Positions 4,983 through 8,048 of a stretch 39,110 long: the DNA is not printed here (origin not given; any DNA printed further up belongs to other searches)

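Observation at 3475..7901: Atypical two-gene biotin-dependent carboxylase: divergent carboxyltransferase coupled to a 922-aa BC-linker-BCCP protein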

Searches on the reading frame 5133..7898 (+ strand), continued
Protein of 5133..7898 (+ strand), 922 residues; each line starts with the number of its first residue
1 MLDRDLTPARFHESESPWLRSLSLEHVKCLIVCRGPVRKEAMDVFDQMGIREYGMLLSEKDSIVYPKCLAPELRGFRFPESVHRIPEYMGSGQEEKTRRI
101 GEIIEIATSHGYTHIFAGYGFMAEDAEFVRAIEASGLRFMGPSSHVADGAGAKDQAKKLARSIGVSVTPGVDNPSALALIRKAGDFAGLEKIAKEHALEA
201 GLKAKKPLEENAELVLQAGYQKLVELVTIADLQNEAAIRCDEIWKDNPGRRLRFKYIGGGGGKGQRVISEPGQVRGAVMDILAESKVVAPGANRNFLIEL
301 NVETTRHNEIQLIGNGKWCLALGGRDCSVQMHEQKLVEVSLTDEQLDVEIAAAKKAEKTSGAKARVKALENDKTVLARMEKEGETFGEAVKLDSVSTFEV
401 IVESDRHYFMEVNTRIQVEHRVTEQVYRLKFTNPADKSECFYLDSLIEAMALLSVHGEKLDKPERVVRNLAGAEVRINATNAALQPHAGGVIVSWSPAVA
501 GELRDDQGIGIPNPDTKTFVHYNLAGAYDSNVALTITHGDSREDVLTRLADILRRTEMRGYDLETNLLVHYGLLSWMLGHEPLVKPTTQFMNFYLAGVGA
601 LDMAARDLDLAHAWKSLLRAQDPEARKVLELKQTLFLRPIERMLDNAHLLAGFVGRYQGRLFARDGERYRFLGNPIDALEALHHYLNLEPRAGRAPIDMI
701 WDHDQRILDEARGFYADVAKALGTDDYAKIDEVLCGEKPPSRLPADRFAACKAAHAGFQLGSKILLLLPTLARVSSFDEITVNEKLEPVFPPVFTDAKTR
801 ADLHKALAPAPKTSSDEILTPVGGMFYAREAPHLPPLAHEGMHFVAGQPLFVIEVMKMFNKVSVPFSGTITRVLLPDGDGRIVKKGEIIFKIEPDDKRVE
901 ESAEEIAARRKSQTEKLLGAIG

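Call 34: find_related_loci(query=A1, collection=genome_contigs, flank=8000)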
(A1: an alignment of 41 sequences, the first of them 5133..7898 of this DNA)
Query A1 (922 aa) in genome_contigs; peptide patterns used: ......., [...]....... (x = any residue, [..] = any of these).
600 stretches matched a pattern (row limit reached: there are more); 562 encode a relative of the query (tblastn E <= 1e-3); the best 80 are kept; 80 distinct loci.
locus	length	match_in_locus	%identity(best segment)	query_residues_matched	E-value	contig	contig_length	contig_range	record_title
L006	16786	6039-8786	63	1-918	0e+0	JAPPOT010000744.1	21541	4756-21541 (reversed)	MAG: Myxococcales bacterium isolate SB9155_S4_bin_12 NODE_356_length_21541_cov_7.97063, whole genome shotgun sequence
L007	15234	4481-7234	62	1-919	0e+0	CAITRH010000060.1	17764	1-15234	MAG: uncultured delta proteobacterium isolate Loclat_bin-17204 genome assembly, contig: bin-17204:060/778, whole genome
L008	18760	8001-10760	62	1-920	0e+0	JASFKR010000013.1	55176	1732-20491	MAG: Myxococcales bacterium isolate D0817M02metaG_Bin_452 D0817M02metaG_FD_scaffold_46_c1, whole genome shotgun sequence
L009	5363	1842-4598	58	1-918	0e+0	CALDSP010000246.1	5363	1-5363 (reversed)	MAG: uncultured Leptospiraceae bacterium isolate L1_Bin_Bin_87_1 genome assembly, contig: c_000000809804, whole genome s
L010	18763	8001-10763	61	1-919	0e+0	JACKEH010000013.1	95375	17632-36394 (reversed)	MAG: Sandaracinus sp. isolate HK-STAS-MYXO-28 HK-STAS-MYXO-28_13, whole genome shotgun sequence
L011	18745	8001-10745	59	1-917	0e+0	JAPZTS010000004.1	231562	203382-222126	MAG: Leptospira sp. isolate LE19-251.1C c_000000005364, whole genome shotgun sequence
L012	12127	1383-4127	58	1-917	0e+0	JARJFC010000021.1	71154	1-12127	Leptospira sp. 96542 NODE_21_length_71154_cov_23.418153, whole genome shotgun sequence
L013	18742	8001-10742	58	1-917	0e+0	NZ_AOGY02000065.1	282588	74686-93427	Leptospira vanthielii serovar Holland str. Waz Holland = ATCC 700522 strain Waz Holland ctg7180000023768, whole genome s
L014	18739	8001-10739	61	1-918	0e+0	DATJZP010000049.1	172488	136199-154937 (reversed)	MAG TPA_asm: Myxococcota bacterium isolate SMAG_U15181 k141_3041571, whole genome shotgun sequence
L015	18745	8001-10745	59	1-917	0e+0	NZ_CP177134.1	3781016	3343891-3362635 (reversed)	Leptospira sp. 'Mane' chromosome 1, complete sequence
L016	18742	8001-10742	58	1-918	0e+0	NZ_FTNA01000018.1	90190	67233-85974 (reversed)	Leptospira interrogans strain ATCC 43642, whole genome shotgun sequence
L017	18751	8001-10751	56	1-922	0e+0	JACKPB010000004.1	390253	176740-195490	MAG: Leptospiraceae bacterium isolate HK-STAS-SPIR-4 HK-STAS-SPIR-4_4, whole genome shotgun sequence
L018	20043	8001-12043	60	1-919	0e+0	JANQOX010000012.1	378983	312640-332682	MAG: Myxococcota bacterium isolate IP29b_bin.147 k99_3777148, whole genome shotgun sequence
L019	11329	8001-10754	55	1-919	0e+0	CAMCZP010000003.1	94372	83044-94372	MAG: Leptospira interrogans serovar Manilae isolate MsH-30apr19-140 genome assembly, contig: MsH-30apr19-C205, whole gen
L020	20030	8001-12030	59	1-922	0e+0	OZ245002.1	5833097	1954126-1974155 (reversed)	MAG: Myxococcota bacterium isolate 641f811d-2bae-4d89-87bb-445edc559d6d genome assembly, chromosome: 1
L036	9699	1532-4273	55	1-919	0e+0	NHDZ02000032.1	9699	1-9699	MAG: Proteobacteria bacterium TMED72 NHDZ01000042.1, whole genome shotgun sequence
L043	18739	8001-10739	59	1-918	0e+0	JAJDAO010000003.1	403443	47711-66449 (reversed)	MAG: Deltaproteobacteria bacterium isolate OFTM73 OFTM73_2, whole genome shotgun sequence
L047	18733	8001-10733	59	1-914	0e+0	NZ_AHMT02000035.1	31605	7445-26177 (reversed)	Leptospira alexanderi serovar Manhao 3 str. L 60 ctg1134731470693, whole genome shotgun sequence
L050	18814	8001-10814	48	10-921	0e+0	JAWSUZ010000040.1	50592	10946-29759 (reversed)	MAG: Agarilytica sp. isolate AMN13_PHB_gam1 T50P3HB_contig_76, whole genome shotgun sequence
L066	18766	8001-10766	49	10-921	0e+0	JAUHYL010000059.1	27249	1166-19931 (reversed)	MAG: Gammaproteobacteria bacterium isolate 3_bin.63 NODE_2255_length_27249_cov_1.373498, whole genome shotgun sequence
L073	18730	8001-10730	48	17-918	0e+0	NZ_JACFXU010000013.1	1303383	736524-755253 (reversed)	Sediminihaliea albiluteola strain F7430 contig_13, whole genome shotgun sequence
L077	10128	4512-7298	47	10-921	0e+0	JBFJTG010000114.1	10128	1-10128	MAG: Litorivivens sp. isolate Mix_sand19.2022.05.D.10 k141_2767228_length_10128_cov_13.8692, whole genome shotgun sequen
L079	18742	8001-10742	50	10-918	0e+0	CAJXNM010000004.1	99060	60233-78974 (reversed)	MAG TPA_asm: uncultured Halieaceae bacterium isolate SRR4030062_bin.3_MetaBAT_v2.12.1_MAG genome assembly, contig: NODE_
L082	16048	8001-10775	47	17-921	0e+0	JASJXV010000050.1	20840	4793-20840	MAG: Gammaproteobacteria bacterium isolate MT_MAG1 NODE_879_length_20840_cov_11.578061, whole genome shotgun sequence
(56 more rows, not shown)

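Call 38: search_protein_families(library=pfam, proteins=[L050:10941-11354:+, L082:11310-13469:+, L066:13633-14592:+, L066:4434-5801:-, L036:4408-8301:+, L036:8321-9699:+, L079:2676-3602:+, L073:2770-3744:+, L043:6252-7061:+, L077:355-972:+], max_evalue=0.0001)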
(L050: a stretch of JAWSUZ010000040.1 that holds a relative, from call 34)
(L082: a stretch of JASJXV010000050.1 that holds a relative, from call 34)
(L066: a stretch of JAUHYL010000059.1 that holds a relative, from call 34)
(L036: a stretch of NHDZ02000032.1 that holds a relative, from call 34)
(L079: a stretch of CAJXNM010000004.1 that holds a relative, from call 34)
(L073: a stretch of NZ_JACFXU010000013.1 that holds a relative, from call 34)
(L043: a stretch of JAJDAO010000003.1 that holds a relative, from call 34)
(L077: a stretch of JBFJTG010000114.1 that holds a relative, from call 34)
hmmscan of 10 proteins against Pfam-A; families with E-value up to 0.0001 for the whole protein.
L050:10941-11354:+ (137 aa): 3 families
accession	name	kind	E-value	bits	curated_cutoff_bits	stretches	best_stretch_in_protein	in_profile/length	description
PF13669.12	Glyoxalase_4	-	2.1e-27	96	27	1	6-116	1-109/109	Glyoxalase/Bleomycin resistance protein/Dioxygenase superfamily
PF00903.31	Glyoxalase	-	1.3e-15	58.3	20.6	1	5-129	2-121/121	Glyoxalase/Bleomycin resistance protein/Dioxygenase superfamily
PF13468.12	Glyoxalase_3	-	9.1e-15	55.6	25.1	1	5-102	1-104/176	Glyoxalase-like domain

L082:11310-13469:+ (719 aa): 2 families
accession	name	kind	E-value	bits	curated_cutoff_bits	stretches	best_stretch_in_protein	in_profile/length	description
PF01642.28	MM_CoA_mutase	-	2.9e-234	778.8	22.1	1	36-548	2-512/512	Methylmalonyl-CoA mutase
PF02310.24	B12-binding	-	6.6e-21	74.8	32.1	1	591-701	3-115/121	B12 binding domain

L066:13633-14592:+ (319 aa): 2 families
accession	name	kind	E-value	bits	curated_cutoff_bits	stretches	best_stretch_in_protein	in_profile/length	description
PF03308.22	MeaB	-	3.3e-108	361.3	23.1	1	17-288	1-272/273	Methylmalonyl Co-A mutase-associated GTPase MeaB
PF02492.25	cobW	-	5.4e-05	23.3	20.7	0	52-208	3-166/180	CobW/HypB/UreG, nucleotide-binding domain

L066:4434-5801:- (455 aa): 2 families
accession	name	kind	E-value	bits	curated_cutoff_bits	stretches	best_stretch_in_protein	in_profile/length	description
PF00425.24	Chorismate_bind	-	1.4e-89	300.5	27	1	188-440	4-257/257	chorismate binding enzyme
PF04715.19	Anth_synt_I_N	-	3.4e-08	34.3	23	1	16-139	5-134/140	Anthranilate synthase component I, N terminal region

L036:4408-8301:+ (1297 aa): 5 families
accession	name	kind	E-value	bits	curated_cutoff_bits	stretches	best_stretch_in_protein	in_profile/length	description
PF13507.12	GATase_5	-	4.4e-106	354.2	27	1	1041-1296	1-260/260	CobB/CobQ-like glutamine amidotransferase domain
PF22689.1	FGAR-AT_PurM_N-like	-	7.9e-75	250.4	27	1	648-807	1-160/160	FGAR-AT PurM_N-like domain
PF02769.27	AIRS_C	-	3.3e-53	180.5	23.1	2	432-586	2-151/156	AIR synthase related protein, C-terminal domain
PF18076.6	FGAR-AT_N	-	7.5e-40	135.9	26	1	35-150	1-115/115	Formylglycinamide ribonucleotide amidotransferase N-terminal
PF18072.6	FGAR-AT_linker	-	2.5e-22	79.5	26.6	1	174-220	4-50/50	Formylglycinamide ribonucleotide amidotransferase linker domain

L036:8321-9699:+ (459 aa): 2 families
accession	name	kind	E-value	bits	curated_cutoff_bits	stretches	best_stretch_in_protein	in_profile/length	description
PF00206.25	Lyase_1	-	4.6e-55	187.7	27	1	58-313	47-305/312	Lyase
PF08328.16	ASL_C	-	1.1e-50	171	35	1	332-446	1-115/115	Adenylosuccinate lyase C-terminal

L079:2676-3602:+ (308 aa): 1 family
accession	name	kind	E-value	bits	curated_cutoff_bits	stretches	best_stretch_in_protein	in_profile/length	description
PF06189.17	5-nucleotidase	-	1.4e-131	438.2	28.2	1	3-299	3-302/302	5'-nucleotidase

L073:2770-3744:+ (324 aa): 2 families
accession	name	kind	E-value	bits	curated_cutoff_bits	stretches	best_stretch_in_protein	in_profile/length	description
PF03466.25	LysR_substrate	-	1.1e-40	139.7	28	1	89-289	2-202/209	LysR substrate binding domain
PF00126.33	HTH_1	-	5.4e-15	55.5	26.6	1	3-64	1-60/60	Bacterial regulatory helix-turn-helix protein, lysR family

L043:6252-7061:+ (269 aa): 0 families

L077:355-972:+ (205 aa): 2 families
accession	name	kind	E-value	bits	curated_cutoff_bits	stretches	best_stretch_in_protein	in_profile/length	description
PF00702.32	Hydrolase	-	1.2e-09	39.3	26.4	1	42-164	54-191/191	haloacid dehalogenase-like hydrolase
PF12710.13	HAD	-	6.7e-09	36.9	27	1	59-160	72-188/189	haloacid dehalogenase-like hydrolase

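Call 39: predict_structure(alignment_id=A2)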
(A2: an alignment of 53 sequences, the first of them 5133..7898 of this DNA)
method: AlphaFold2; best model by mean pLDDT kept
length: 922 residues; sequences in the alignment: 53
mean_pLDDT: 91.5   pTM: 0.91
mean pLDDT of the five models: 91.5, 91.3, 90.1, 89.5, 89.5
residues with pLDDT >= 90: 688; 70-90: 213; 50-70: 21; < 50: 0
segments of 3 or more residues with pLDDT < 50: none
pLDDT, mean of each block of 10 residues (from residue 1): 94 95 96 88 94 88 68 89 85 83 96 88 83 94 91 90 93 95 95 93 92 93 92 97 92 85 82 93 83 91 92 97 96 90 97 85 91 97 97 96 92 90 97 94 97 95 97 94 84 91 92 91 73 94 98 94 92 98 95 97 96 93 92 96 97 97 92 96 95 87 95 95 93 91 87 94 96 96 95 94 90 84 85 84 93 81 90 84 87 83 90 94 87
secondary structure, 60 per line:
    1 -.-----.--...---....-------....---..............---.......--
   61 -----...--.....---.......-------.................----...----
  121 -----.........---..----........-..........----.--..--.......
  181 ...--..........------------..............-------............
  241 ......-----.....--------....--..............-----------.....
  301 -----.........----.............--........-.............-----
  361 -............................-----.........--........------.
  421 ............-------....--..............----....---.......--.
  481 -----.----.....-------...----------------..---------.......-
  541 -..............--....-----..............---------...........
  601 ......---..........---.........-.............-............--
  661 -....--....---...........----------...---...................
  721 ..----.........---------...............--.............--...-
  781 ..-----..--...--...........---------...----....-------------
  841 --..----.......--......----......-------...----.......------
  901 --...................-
elements in order (helices of 4 or more, strands of 3 or more residues): H17-20 E28-31 H35-48 E52-58 H71-75 E82-85 H93-109 E114-116 H126-134 H144-151 H153-162 H174-183 H186-195 H208-221 H229-246 E252-256 E265-268 H271-284 E296-300 E306-314 E319-331 E334-341 H343-355 H362-389 E395-403 E406-413 H420-426 E427-432 E440-443 H446-459 E464-467 E471-477 E491-495 E503-505 E533-539 H542-555 E558-561 H567-580 H590-606 H610-619 H623-631 H633-645 H647-657 E662-665 E668-671 H675-685 H702-722 H727-735 H745-759 H762-774 H797-807 E817-819 E824-827 E849-855 E858-863 E868-873 E881-883 E888-894 H903-921

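Call 41: search_protein_families(library=ncbifam, proteins=[L050:10941-11354:+, L082:11310-13469:+, L066:13633-14592:+], max_evalue=0.00001)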
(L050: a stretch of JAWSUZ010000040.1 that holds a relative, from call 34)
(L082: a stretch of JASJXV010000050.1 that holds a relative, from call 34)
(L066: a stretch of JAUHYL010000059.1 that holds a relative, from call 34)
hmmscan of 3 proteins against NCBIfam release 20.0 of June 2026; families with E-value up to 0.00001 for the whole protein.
L050:10941-11354:+ (137 aa): 2 families
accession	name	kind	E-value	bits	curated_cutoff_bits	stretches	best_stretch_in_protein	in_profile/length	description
TIGR03081.1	metmalonyl_epim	equivalog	1.1e-41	142.4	114.95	1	5-131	2-129/129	methylmalonyl-CoA epimerase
TIGR00068.2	glyox_I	equivalog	3.4e-06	27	120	0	5-132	2-140/143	lactoylglutathione lyase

L082:11310-13469:+ (719 aa): 7 families
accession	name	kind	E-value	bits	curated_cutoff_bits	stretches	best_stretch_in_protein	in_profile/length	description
NF006944.0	PRK09426.1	equivalog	0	1254.9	876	1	4-715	5-716/721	methylmalonyl-CoA mutase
TIGR00641.1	acid_CoA_mut_N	subfamily_domain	2e-260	864.6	303.8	1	34-555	1-527/528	methylmalonyl-CoA mutase N-terminal domain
NF045497.1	IsobCoAmut_IcmF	equivalog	1.1e-93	314.8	1500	3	184-551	704-1073/1076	fused isobutyryl-CoA mutase/GTPase IcmF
TIGR00642.1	mmCoA_mut_beta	equivalog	1.6e-81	274.3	617.25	1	11-468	10-452/620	methylmalonyl-CoA mutase small subunit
TIGR00640.1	acid_CoA_mut_C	subfamily_domain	1.1e-55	187.2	57.45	1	587-714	1-128/132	methylmalonyl-CoA mutase C-terminal domain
NF002612.0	PRK02261.1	equivalog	2.2e-06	27.2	110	0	591-685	6-102/148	methylaspartate mutase subunit S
TIGR01501.1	MthylAspMutase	equivalog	2.5e-06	27.3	135.8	0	592-685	5-100/134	methylaspartate mutase subunit S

L066:13633-14592:+ (319 aa): 3 families
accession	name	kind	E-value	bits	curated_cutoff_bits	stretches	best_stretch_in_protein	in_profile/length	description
NF006958.0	PRK09435.1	equivalog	2e-143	477.4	329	1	7-317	15-326/333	methylmalonyl Co-A mutase-associated GTPase MeaB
TIGR00750.1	lao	equivalog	7.1e-102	340.6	240.75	1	12-316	1-299/300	methylmalonyl Co-A mutase-associated GTPase MeaB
NF045497.1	IsobCoAmut_IcmF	equivalog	7e-31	106.9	1500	1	9-249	149-393/1076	fused isobutyryl-CoA mutase/GTPase IcmF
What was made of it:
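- The only recurrent pathway context is methylmalonyl-CoA epimerase, mutase and MeaB (calls 38, 41). The mutase in the operon passes the methylmalonyl-CoA mutase equivalog cut-off and comes with MeaB and a bona fide methylmalonyl-CoA epimerase (call 41).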

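Call 42: fold_search(model_id=the predicted structure, library=pdb)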
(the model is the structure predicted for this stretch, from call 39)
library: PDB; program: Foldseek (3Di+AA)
matches with E <= 10: 1395; with E <= 0.001: 491
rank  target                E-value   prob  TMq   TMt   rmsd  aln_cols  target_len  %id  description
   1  5vyz_A                2.0e-28  1.00  0.40  0.32  26.7      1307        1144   14  Crystal structure of Lactococcus lactis pyruvate carboxylase in complex with cyclic-di-AMP (released 2017-08-16)
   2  5vyz_B                5.7e-27  1.00  0.40  0.33  26.4      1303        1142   13  Crystal structure of Lactococcus lactis pyruvate carboxylase in complex with cyclic-di-AMP (released 2017-08-16)
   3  9yx2_A                7.1e-27  1.00  0.48  0.72  11.2       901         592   17  Structure of the long chain acyl-CoA carboxylase complex from Mycobacterium smegmatis with ATP, bicarbonate, and propi (released 2025-11-26)
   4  2vpq_A                1.1e-26  1.00  0.41  0.83   4.7       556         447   24  Crystal structure of biotin carboxylase from S. aureus complexed with AMPPNP (released 2008-09-09)
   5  7zz3_A                1.3e-26  1.00  0.47  0.38  22.1      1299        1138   14  Cryo-EM structure of "BC react" conformation of Lactococcus lactis pyruvate carboxylase with acetyl-CoA (released 2022-10-12)
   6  5vyz_D                1.4e-26  1.00  0.40  0.32  26.1      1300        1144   14  Crystal structure of Lactococcus lactis pyruvate carboxylase in complex with cyclic-di-AMP (released 2017-08-16)
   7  8zuy_A                1.5e-26  1.00  0.43  0.58  13.6       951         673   17  Structure of M695D-hPCC (released 2025-11-19)
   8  2v58_B                4.7e-26  1.00  0.40  0.79   5.4       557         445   21  CRYSTAL STRUCTURE OF BIOTIN CARBOXYLASE FROM E.COLI IN COMPLEX WITH POTENT INHIBITOR 1 (released 2009-01-13)
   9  5vz0_A                5.1e-26  1.00  0.39  0.32  26.4      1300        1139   13  Crystal structure of Lactococcus lactis pyruvate carboxylase G746A mutant in complex with cyclic-di-AMP (released 2017-08-16)
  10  7zyy_A                6.8e-26  1.00  0.40  0.35   6.4       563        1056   21  Cryo-EM structure of Lactococcus lactis pyruvate carboxylase with acetyl-CoA (released 2022-10-12)
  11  8zuz_A                7.1e-26  1.00  0.46  0.62  13.2       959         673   17  Structure of G131R-hPCC BCCP-BC Conformation (released 2025-11-19)
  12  8xl3_A                7.8e-26  1.00  0.38  0.50  15.8       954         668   16  Structure of human propionyl-CoA carboxylase at apo-state (PCC-Apo) (released 2024-10-30)
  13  7kct_A                1.1e-25  1.00  0.42  0.83   4.8       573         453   21  Crystal Structure of the Hydrogenobacter thermophilus 2-Oxoglutarate Carboxylase (OGC) Biotin Carboxylase (BC) Domain  (released 2021-01-27)
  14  2vpq_B                1.2e-25  1.00  0.41  0.81   4.4       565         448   24  Crystal structure of biotin carboxylase from S. aureus complexed with AMPPNP (released 2008-09-09)
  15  3rv3_B                1.3e-25  1.00  0.41  0.83   4.9       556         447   21  Crystal structure of E.coli biotin carboxylase in complex with two ADP and one Mg ion (released 2011-05-18)
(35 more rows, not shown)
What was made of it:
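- On Biotin-dependent acyl-CoA carboxylase (general class): Foldseek gives a TM of about 0.8 to BC structures, normalised to the target (call 42).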
